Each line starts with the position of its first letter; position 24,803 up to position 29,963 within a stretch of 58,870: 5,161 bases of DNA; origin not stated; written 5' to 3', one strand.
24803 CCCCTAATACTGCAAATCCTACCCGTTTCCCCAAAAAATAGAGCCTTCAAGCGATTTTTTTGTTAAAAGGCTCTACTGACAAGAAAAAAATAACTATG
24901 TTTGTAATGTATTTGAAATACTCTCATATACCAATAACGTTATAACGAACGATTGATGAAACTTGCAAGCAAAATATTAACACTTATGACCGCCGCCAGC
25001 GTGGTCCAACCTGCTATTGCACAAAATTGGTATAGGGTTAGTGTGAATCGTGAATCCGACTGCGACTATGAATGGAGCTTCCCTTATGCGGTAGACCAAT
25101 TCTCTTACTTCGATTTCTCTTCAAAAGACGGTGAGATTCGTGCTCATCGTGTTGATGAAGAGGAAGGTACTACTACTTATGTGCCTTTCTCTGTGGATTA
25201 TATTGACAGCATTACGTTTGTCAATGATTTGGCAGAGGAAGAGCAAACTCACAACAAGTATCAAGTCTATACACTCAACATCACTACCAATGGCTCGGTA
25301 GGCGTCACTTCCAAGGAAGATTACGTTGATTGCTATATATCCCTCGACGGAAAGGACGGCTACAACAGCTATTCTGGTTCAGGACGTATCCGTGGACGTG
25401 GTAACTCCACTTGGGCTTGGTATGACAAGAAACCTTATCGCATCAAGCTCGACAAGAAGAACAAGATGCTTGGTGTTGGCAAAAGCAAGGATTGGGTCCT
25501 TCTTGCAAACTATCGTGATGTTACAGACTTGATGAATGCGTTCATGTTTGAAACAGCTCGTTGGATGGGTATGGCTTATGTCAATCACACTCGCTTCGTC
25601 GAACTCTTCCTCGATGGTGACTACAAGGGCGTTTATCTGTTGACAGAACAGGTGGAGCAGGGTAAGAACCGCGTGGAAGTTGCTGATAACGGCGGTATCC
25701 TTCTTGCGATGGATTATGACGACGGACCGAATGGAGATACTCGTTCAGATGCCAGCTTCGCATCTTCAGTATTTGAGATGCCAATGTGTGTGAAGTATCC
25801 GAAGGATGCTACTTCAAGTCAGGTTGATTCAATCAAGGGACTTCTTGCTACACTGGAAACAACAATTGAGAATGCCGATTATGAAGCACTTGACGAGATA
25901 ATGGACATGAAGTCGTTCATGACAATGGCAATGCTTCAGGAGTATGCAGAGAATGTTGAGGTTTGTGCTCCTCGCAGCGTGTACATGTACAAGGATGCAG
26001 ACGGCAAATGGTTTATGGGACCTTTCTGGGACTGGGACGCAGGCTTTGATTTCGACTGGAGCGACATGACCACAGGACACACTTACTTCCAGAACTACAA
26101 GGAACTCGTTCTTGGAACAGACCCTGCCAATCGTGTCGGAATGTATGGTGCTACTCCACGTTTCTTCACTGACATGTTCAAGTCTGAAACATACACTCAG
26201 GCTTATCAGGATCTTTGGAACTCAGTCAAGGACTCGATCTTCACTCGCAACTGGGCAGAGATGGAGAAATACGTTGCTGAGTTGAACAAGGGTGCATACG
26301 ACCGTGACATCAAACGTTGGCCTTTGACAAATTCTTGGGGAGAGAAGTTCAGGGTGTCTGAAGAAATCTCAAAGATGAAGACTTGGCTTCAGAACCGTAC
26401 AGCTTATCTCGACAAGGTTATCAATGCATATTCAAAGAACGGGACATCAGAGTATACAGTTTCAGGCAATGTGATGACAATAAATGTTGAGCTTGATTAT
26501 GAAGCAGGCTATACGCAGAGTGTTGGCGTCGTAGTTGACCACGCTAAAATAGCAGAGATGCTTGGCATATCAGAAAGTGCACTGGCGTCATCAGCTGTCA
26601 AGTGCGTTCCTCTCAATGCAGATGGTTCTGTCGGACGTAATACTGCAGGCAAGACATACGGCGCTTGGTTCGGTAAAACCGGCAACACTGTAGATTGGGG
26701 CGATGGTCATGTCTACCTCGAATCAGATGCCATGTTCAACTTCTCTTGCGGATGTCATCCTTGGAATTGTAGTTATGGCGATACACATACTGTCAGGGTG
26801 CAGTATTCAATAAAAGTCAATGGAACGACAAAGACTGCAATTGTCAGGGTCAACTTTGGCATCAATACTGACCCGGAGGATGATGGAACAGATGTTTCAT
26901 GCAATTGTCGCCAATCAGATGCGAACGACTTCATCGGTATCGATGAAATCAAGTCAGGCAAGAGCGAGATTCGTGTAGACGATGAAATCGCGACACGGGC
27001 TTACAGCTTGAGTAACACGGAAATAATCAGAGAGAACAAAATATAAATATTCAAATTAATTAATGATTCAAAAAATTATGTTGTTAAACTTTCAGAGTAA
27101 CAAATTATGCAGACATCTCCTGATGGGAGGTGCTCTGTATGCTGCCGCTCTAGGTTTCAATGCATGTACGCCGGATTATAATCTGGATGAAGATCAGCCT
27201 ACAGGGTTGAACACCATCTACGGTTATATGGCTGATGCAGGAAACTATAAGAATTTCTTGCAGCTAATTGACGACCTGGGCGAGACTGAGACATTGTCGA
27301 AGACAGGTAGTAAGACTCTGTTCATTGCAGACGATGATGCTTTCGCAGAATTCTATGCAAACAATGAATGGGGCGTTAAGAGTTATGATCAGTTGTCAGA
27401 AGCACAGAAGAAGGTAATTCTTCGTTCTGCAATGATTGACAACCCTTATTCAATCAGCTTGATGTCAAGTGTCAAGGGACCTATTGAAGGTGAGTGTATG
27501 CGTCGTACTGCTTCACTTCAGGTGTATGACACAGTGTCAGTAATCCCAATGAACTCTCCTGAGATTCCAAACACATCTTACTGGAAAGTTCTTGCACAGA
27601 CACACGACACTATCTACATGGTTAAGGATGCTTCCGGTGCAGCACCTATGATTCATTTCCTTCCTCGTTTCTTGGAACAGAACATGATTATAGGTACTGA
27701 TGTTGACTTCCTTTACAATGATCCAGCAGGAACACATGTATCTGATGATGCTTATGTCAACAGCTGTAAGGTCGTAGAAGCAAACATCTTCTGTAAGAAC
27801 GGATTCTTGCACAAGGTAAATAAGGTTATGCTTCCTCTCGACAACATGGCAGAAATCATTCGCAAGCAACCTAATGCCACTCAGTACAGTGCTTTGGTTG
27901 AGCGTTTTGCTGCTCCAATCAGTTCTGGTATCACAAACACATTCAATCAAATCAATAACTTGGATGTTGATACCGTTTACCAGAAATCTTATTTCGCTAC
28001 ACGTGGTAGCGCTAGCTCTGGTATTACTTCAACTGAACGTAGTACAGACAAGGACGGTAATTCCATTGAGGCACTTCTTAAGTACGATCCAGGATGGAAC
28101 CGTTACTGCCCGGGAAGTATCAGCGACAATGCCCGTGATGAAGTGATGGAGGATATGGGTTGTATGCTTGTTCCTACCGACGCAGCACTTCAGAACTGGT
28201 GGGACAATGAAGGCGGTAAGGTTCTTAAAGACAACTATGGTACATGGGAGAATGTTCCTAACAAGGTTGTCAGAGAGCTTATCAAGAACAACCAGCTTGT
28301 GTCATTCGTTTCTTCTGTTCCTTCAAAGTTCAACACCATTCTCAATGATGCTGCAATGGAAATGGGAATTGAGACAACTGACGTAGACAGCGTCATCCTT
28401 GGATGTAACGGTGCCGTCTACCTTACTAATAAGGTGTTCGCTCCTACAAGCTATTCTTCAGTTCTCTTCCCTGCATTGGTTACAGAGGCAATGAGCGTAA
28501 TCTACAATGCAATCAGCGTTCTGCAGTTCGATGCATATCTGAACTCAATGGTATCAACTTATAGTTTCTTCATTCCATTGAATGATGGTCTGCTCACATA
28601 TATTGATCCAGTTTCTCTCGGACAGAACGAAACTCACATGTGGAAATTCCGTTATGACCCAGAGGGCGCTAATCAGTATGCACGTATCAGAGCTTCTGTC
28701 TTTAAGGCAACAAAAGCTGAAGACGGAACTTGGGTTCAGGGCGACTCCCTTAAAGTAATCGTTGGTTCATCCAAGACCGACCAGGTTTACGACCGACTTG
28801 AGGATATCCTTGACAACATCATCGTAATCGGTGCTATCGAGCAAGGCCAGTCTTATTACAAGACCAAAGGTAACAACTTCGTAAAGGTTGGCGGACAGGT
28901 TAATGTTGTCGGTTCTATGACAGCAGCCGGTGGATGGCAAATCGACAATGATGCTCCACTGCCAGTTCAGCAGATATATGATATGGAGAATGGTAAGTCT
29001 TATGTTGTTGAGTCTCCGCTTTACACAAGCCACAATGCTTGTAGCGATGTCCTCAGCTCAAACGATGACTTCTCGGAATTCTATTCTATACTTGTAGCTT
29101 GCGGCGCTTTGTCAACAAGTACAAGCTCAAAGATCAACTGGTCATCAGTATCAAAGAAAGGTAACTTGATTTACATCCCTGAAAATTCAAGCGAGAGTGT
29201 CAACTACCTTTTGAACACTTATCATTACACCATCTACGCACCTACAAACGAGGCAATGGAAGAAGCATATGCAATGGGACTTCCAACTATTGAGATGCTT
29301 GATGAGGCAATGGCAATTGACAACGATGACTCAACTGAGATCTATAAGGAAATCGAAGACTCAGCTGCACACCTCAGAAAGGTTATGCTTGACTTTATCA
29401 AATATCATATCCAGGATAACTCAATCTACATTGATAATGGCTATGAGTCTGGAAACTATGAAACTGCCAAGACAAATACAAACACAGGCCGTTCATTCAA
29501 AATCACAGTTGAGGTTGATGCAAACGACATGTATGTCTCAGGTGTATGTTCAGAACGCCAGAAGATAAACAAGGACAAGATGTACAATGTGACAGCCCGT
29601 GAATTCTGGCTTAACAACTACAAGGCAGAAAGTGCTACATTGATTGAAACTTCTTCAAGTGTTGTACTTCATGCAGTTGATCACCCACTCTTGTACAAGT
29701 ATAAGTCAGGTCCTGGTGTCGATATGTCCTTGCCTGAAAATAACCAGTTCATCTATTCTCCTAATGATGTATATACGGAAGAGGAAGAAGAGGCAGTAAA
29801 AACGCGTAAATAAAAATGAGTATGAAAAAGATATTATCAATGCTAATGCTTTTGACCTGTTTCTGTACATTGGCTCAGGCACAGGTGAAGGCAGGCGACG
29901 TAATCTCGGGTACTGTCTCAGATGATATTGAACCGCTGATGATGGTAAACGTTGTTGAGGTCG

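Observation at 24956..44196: Double SusC/SusD locus built from a CotH-family protein and three fasciclin lipoproteins, with no recognisable CAZyme or regulator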

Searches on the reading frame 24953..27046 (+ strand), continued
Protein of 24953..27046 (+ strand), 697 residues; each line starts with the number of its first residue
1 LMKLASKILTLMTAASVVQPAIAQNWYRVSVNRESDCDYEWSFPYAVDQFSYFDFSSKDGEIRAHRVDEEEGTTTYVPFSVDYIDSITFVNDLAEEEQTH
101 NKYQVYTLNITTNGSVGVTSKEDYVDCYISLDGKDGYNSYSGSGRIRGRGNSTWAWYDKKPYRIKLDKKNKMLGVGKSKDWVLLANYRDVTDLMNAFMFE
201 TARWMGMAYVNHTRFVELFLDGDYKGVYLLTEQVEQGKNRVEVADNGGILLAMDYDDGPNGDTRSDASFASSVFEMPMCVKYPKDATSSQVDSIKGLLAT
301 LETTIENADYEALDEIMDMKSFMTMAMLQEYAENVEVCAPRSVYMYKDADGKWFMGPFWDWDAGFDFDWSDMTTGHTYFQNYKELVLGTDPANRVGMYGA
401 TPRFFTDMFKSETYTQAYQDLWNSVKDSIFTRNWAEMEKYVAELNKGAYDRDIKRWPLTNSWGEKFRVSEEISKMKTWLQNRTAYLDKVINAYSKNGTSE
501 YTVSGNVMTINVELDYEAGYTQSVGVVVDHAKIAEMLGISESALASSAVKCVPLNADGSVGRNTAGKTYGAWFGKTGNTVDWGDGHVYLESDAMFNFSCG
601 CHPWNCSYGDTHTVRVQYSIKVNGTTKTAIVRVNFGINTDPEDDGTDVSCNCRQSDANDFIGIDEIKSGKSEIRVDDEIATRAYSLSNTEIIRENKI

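Call 54: predict_structure(alignment_id=A3)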
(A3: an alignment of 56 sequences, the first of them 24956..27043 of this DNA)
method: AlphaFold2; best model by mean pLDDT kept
length: 696 residues; sequences in the alignment: 56
mean_pLDDT: 83.5   pTM: 0.71
mean pLDDT of the five models: 83.5, 82.6, 80.8, 80.0, 79.3
residues with pLDDT >= 90: 339; 70-90: 257; 50-70: 52; < 50: 48
segments of 3 or more residues with pLDDT < 50: 650-696
pLDDT, mean of each block of 10 residues (from residue 1): 74 60 83 75 92 87 81 81 90 89 95 90 93 92 87 78 86 71 72 91 91 91 90 81 93 81 82 91 93 96 93 98 96 82 92 89 69 75 88 77 91 95 97 96 93 85 85 94 95 67 91 83 82 90 82 95 92 96 94 88 92 95 91 90 70 36 29 33 43 40
secondary structure, 60 per line:
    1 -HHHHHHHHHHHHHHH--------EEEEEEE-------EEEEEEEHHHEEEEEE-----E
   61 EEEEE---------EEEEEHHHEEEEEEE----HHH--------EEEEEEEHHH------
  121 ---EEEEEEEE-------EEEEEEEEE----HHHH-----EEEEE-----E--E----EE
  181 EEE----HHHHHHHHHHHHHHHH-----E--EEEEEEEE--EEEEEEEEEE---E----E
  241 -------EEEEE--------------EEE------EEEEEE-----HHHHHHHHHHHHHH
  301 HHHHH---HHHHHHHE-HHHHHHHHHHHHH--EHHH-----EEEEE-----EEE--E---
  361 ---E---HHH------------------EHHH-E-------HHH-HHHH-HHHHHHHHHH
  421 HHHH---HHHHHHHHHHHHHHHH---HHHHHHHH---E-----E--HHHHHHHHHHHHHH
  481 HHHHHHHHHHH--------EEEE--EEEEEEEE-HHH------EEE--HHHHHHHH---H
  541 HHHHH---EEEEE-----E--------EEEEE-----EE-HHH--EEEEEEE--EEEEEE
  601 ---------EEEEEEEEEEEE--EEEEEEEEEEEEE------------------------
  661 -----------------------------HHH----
elements in order (helices of 4 or more, strands of 3 or more residues): H2-16 E25-31 E39-45 E49-54 E60-65 E75-79 E83-89 E105-111 E124-131 E139-147 H152-155 E161-165 E179-183 H188-203 E212-219 E222-231 E248-252 E267-269 E276-281 H287-305 H309-315 H318-330 E342-346 E352-354 H406-409 H411-424 H428-443 H447-454 H467-491 E500-503 E506-513 E524-526 H529-536 H540-545 E549-553 E568-572 E586-592 E595-600 E610-621 E624-636
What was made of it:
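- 24956..27046 (+): Secreted non-lipoprotein CotH-fold protein. Domains: N-terminal beta-sandwich (about 25-131), CotH domain (146-486), DUF4859 beta-sandwich (about 500-636), disordered tail (650-696). AF2 pLDDT 83.5, call 54.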

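Call 56: fold_search(model_id=the predicted structure, library=pdb)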
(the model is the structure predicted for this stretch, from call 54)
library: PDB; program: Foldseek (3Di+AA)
matches with E <= 10: 606; with E <= 0.001: 2
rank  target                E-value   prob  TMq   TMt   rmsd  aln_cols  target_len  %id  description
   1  5jda                  5.6e-12  1.00  0.40  0.72   5.3       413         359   13  Bacillus cereus CotH kinase plus Mg2+/AMP (released 2016-05-18)
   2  5jd9                  9.0e-12  1.00  0.40  0.73   5.1       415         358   13  Bacillus cereus CotH kinase (released 2016-05-18)
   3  2jks                  2.5e-02  0.72  0.11  0.23   8.8       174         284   11  Crystal structure of the the bradyzoite specific antigen BSR4 from toxoplasma gondii. (released 2009-02-03)
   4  1kzq_A                4.8e-02  0.57  0.10  0.23   7.3       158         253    9  crystal structure of a parasite protein (released 2002-07-31)
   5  6ey4                  6.2e-02  0.06  0.06  0.08  24.6       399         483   10  Periplasmic domain (residues 36-513) of GldM (released 2018-02-07)
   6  9d6f_D                9.0e-02  0.18  0.10  0.29  11.5       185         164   12  Cryo-EM structure of E. coli FimH lectin domain bound to Fabs 440-2 and 454-3 (released 2025-02-05)
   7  3oai_A                1.2e-01  0.13  0.09  0.13  20.1       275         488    9  Crystal structure of the extra-cellular domain of human myelin protein zero (released 2011-12-21)
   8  8p4l_A                1.3e-01  0.21  0.07  0.09  15.3       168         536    9  Beta-N-acetylgalactosaminidase from Niabella aurantiaca (released 2024-01-17)
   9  8yt8_A                1.9e-01  0.47  0.11  0.23   6.2       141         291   10  Cryo-EM structure of the dystrophin glycoprotein complex (released 2024-12-11)
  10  9m8o_P                2.1e-01  0.30  0.11  0.32   7.5       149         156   13  Cryo-EM structure of bacteriophage NF5 baseplate (released 2025-12-17)
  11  6s09_F                2.2e-01  0.25  0.11  0.32  10.6       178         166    8  C-terminally extended and N-terminally truncated variant of FimA E. coli at 1.5 Angstrom resolution (released 2020-07-15)
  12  2mw1_MODEL_1_A        2.6e-01  0.30  0.10  0.35   6.7       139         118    6  NMR structure of the protein NP_809137.1 from Bacteroides thetaiotaomicron (released 2014-11-12)
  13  3puc                  2.8e-01  0.18  0.08  0.30   8.3       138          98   12  Atomic resolution structure of titin domain M7 (released 2011-12-21)
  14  4aqa_B                3.1e-01  0.18  0.06  0.16  13.2       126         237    9  CRYSTAL STRUCTURE OF DEAFNESS ASSOCIATED MUTANT MOUSE CADHERIN-23 EC1- 2D124G AND PROTOCADHERIN-15 EC1-2 FORM I (released 2012-11-07)
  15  6vfw_C                3.3e-01  0.28  0.08  0.11   4.8        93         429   13  Crystal structure of human delta protocadherin 10 EC1-EC4 (released 2020-03-11)
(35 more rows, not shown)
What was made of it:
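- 24956..27046 (+): Foldseek to B. cereus CotH 5JDA/5JD9, E 6e-12, TM 0.72, call 56.
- On CotH kinase family (PF08757): Foldseek probability 1.0 and TM 0.72 to 5JDA/5JD9 (call 56).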

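Call 59: list_cluster_members(proteins=[window:24956-27043:+, window:27063-29810:+, window:34988-37045:+, window:37071-38783:+])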
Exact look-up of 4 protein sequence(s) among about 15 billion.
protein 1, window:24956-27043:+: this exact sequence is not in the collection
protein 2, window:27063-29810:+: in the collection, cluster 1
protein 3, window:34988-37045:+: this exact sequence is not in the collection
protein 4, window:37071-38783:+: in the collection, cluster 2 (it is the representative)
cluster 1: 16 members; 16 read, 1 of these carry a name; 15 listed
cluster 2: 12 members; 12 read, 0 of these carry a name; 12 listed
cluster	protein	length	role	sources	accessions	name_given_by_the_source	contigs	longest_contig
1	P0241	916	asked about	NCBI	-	-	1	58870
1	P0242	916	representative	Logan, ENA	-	-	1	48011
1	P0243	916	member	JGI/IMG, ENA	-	uncharacterized surface protein with fasciclin (FAS1) repeats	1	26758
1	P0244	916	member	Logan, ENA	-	-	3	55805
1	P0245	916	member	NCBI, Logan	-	-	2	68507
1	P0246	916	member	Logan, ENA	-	-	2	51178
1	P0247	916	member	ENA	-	-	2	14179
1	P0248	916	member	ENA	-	-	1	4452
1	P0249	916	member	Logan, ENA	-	-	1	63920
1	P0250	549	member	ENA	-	-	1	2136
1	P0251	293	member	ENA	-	-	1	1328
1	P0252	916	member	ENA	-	-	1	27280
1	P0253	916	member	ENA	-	-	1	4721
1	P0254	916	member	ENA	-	-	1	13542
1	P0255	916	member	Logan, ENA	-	-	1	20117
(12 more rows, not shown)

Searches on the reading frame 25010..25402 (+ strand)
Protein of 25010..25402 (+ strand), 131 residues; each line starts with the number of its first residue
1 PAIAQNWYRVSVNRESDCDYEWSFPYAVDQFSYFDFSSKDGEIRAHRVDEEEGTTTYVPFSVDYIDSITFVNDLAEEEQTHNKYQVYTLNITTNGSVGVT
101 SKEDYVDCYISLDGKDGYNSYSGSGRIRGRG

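Call 62: search_protein_families(library=pfam, proteins=[window:25010-25402:+], max_evalue=5)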
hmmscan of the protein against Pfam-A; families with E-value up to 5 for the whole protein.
seq(131 aa): 0 families

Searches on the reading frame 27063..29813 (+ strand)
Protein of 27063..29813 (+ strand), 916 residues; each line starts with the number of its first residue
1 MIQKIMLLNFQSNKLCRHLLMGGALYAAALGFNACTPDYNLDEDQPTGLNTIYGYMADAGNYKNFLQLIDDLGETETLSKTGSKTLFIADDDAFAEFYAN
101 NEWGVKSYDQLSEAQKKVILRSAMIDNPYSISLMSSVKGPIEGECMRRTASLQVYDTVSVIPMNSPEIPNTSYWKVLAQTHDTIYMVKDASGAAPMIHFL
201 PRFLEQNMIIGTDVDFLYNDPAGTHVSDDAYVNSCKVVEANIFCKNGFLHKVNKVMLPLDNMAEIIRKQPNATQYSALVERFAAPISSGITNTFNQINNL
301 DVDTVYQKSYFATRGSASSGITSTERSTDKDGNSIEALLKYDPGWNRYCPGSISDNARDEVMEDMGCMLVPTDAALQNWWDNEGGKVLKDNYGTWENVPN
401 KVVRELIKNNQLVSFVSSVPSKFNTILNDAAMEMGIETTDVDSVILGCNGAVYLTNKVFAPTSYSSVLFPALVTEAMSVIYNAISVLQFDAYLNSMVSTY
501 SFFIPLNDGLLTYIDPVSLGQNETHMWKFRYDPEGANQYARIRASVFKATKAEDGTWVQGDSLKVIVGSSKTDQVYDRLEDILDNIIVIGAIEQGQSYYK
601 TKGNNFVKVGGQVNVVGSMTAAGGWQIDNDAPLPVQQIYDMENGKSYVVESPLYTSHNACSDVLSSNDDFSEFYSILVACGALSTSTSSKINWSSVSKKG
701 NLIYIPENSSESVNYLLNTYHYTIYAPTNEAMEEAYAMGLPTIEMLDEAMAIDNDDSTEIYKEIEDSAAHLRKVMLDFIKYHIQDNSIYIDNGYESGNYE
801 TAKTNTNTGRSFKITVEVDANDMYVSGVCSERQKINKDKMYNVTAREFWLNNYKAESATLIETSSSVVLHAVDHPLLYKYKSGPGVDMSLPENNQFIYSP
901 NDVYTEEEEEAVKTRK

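Call 3: search_protein_families(library=pfam, proteins=[window:27063-29813:+], max_evalue=0.01)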
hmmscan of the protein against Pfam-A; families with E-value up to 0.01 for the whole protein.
window:27063-29813:+ (916 aa): 1 family
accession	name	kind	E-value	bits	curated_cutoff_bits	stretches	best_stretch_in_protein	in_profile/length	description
PF02469.27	Fasciclin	-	1.1e-16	61.6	22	1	224-258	88-123/123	Fasciclin domain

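Call 4: search_protein_families(library=ncbifam, proteins=[window:27063-29813:+], max_evalue=0.01)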
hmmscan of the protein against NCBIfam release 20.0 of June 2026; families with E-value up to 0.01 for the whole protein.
window:27063-29813:+ (916 aa): 0 families

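Call 16: search_solved_structures(query=window:27063-29813:+, max_evalue=0.1)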
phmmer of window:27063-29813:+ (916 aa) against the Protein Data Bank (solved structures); distinct sequences matched with E-value up to 0.1: 4.
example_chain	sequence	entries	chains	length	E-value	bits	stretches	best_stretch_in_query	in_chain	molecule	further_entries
6kgx_bH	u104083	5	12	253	0.0067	17.7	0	47-124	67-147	LRC6 | FAS1 domain-containing protein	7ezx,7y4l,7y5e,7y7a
5yjh_A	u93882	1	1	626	0.0083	17.3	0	225-258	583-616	Periostin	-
5yjg_A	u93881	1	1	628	0.0086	17.3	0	225-258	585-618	Periostin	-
5wt7_A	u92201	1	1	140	0.058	14.6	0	225-260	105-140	Periostin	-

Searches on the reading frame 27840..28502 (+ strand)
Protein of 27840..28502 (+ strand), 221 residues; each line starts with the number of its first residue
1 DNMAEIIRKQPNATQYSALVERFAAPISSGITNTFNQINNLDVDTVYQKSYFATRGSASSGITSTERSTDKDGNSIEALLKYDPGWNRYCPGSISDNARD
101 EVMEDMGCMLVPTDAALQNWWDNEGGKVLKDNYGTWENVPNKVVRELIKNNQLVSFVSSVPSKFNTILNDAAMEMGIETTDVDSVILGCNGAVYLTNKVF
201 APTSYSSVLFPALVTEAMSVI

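Call 62: search_protein_families(library=pfam, proteins=[window:27840-28502:+], max_evalue=5)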
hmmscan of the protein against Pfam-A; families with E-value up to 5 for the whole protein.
seq(221 aa): 1 family
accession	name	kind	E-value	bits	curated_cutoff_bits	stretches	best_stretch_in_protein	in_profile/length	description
PF08692.15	Pet20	-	0.14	13.3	21.4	1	104-147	90-128/134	Mitochondrial protein Pet20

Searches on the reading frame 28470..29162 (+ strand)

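Call 62: search_protein_families(library=pfam, proteins=[window:28470-29162:+], max_evalue=5)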
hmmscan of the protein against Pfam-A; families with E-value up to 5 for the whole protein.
seq(231 aa): 1 family
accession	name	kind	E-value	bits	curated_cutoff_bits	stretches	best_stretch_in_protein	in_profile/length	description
PF12108.13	SF3a60_bindingd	-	0.16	12.4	22.3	1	195-206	2-13/27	Splicing factor SF3a60 binding domain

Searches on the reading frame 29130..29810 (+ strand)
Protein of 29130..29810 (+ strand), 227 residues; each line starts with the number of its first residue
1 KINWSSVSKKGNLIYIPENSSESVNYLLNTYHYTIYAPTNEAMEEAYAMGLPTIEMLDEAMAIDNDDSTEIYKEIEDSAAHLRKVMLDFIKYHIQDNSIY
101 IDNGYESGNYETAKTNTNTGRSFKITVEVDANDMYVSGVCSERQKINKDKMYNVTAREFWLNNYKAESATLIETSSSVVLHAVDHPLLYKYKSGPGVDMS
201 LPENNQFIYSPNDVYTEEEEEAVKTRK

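Call 62: search_protein_families(library=pfam, proteins=[window:29130-29810:+], max_evalue=5)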
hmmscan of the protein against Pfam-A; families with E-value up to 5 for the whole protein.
seq(227 aa): 1 family
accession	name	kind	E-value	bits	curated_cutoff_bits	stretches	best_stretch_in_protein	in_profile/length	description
PF02469.27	Fasciclin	-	1.5e-05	25.7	22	1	25-148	17-109/123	Fasciclin domain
